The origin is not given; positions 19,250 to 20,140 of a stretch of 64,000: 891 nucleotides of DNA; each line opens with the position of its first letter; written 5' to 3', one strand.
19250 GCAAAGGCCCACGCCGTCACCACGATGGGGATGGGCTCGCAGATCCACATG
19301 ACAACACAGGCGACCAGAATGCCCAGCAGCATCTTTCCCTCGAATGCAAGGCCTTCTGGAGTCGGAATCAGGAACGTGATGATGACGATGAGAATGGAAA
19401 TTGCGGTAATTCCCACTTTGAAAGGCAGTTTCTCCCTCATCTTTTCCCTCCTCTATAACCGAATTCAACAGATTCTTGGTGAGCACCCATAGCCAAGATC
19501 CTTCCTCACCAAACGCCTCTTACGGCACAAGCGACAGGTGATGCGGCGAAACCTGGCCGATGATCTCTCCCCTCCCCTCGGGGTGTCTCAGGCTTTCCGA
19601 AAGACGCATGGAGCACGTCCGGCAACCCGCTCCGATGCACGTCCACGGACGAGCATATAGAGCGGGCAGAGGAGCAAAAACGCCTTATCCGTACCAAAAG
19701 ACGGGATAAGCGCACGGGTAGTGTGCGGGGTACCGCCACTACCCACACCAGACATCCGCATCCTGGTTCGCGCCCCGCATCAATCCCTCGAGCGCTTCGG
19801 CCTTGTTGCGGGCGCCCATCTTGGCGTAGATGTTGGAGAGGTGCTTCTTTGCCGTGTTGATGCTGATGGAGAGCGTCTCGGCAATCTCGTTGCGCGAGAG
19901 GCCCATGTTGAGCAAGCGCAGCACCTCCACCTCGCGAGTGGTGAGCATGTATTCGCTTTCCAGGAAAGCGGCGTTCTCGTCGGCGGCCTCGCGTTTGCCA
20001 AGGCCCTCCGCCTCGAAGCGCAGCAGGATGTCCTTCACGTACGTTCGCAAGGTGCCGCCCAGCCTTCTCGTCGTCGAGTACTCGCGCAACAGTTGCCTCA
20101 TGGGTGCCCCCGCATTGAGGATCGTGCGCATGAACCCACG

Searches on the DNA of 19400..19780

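Call 12: search_rna_families(source=window, start=19400, end=19780, threshold=evalue, max_evalue=10)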
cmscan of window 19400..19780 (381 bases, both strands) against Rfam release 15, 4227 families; matches with E-value up to 10: 2.
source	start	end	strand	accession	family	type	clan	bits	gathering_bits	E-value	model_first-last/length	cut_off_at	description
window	19561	19681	-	RF03776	mir-2068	Gene; miRNA;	-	14.8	99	2.7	1-68/68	no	mir-2068 microRNA precursor family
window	19724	19776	-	RF03015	Transposase-2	Gene; sRNA;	-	13.5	42.7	3.3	1-69/69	no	Transposase-2 RNA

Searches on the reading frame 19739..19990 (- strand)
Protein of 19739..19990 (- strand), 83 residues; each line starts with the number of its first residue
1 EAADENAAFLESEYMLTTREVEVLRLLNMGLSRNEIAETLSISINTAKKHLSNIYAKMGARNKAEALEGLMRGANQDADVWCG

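Call 36: search_solved_structures(query=window:19739-19990:-, max_evalue=0.01, show_alignments=5)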
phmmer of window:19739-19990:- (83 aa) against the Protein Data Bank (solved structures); distinct sequences matched with E-value up to 0.01: 39.
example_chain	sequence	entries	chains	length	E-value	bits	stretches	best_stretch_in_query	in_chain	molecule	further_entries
3kln_A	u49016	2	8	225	7e-09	39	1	15-67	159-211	Transcriptional regulator, LuxR family | Transcriptional regulator VpsT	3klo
3clo_A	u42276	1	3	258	1.8e-08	37.7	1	11-68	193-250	Transcriptional regulator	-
4wt0_B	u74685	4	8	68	1.9e-08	37.6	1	16-66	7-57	Response regulator receiver domain protein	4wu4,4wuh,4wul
7ve4_A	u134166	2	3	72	3.3e-08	36.9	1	14-67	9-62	DNA-binding response regulator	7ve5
2rnj_A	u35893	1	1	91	5.8e-08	36.1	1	13-67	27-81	Response regulator protein vraR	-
4wsz_A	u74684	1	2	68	8.6e-08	35.6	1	16-66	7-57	Response regulator receiver domain protein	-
7x1k_A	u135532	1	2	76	1.3e-07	35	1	14-67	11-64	Chemotaxis protein CheY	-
4yn8_A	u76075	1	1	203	1.4e-07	34.9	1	14-68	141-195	Response regulator ChrA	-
4gvp_A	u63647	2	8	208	1.5e-07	34.8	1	13-67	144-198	Response regulator protein vraR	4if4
7ve6_A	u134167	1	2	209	1.5e-07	34.8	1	13-67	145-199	Response regulator protein VraR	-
1fse_A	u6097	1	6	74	2.6e-07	34.1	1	11-72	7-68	GERE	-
5hev_A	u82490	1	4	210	2.7e-07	34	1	15-66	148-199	Response regulator protein VraR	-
7vim_A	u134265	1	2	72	6.6e-07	32.8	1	12-67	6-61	Protein EsrB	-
6jqs_A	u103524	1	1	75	1.4e-05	28.6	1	14-73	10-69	DNA-binding response regulator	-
4zmr_A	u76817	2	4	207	2.3e-05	27.9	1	15-67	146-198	Response regulator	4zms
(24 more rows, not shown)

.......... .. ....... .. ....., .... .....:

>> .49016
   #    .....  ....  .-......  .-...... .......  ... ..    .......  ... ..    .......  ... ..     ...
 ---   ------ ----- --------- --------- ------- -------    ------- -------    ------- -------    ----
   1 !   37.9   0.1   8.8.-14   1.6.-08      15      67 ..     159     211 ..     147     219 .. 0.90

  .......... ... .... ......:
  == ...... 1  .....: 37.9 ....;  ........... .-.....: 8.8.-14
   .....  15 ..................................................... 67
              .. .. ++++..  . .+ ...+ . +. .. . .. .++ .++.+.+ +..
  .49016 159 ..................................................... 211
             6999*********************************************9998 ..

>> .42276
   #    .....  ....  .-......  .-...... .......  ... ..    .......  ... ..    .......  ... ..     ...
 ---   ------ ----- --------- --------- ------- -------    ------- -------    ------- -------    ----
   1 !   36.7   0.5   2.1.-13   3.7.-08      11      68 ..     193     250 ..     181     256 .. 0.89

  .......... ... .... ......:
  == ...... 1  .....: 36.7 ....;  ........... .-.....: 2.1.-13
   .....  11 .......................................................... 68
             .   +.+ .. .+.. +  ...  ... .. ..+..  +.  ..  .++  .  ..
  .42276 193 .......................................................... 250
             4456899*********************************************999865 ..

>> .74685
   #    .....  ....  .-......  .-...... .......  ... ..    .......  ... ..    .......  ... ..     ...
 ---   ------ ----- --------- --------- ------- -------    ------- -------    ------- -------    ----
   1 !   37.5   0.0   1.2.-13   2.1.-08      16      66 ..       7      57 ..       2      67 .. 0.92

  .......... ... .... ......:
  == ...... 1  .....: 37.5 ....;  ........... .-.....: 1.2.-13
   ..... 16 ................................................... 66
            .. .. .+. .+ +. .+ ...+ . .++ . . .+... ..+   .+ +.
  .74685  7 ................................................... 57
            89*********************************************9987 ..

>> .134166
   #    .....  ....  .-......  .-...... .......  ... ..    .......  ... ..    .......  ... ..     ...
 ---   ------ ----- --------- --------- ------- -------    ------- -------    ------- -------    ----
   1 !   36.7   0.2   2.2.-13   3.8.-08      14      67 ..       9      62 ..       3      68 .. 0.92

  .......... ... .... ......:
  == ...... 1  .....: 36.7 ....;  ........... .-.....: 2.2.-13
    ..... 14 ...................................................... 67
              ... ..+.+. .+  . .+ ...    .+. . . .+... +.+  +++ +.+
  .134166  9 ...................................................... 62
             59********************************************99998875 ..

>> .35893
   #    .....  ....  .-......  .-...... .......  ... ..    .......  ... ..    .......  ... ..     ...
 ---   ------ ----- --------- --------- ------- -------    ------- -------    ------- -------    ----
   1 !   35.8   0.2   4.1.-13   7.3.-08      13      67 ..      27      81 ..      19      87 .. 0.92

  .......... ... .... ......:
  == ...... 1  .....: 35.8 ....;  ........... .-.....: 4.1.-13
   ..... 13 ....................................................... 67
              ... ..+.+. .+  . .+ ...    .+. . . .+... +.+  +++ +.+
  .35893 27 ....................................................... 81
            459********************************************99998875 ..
